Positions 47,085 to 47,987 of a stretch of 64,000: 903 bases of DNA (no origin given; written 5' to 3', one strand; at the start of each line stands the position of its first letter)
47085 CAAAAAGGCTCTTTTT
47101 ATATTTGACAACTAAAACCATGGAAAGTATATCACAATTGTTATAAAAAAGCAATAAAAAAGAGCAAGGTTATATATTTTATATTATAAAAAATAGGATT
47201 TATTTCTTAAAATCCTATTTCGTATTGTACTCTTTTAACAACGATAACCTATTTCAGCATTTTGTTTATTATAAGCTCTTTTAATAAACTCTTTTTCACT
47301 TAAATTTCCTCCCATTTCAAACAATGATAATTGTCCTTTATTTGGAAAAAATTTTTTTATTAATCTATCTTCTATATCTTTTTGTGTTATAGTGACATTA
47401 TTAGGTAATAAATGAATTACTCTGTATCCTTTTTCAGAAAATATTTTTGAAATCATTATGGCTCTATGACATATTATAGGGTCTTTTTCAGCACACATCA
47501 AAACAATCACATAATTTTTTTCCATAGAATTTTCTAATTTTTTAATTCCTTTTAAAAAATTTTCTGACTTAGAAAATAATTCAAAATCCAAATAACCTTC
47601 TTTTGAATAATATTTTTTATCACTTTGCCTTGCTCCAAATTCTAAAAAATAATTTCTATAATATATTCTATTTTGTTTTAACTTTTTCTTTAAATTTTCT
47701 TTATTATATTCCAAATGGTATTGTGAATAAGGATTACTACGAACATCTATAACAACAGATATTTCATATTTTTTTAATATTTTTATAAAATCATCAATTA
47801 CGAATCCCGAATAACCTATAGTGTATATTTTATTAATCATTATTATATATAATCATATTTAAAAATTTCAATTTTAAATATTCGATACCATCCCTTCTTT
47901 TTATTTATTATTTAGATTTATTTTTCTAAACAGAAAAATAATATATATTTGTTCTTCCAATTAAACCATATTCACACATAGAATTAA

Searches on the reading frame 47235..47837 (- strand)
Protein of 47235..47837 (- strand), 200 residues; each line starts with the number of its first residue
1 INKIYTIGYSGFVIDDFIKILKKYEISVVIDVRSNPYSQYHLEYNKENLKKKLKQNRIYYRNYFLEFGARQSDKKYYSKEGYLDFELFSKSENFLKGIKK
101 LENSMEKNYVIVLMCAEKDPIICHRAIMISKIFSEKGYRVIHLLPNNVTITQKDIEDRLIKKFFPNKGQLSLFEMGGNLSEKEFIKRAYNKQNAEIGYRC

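Call 53: search_protein_families(library=pfam, proteins=[window:47235-47837:-], max_evalue=0.001)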
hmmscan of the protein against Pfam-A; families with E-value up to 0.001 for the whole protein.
window:47235-47837:- (200 aa): 1 family
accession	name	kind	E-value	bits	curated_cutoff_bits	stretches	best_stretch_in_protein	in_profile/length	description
PF04343.18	DUF488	-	5.9e-20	72.5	22.2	1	14-128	2-117/121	Domain of unknown function DUF488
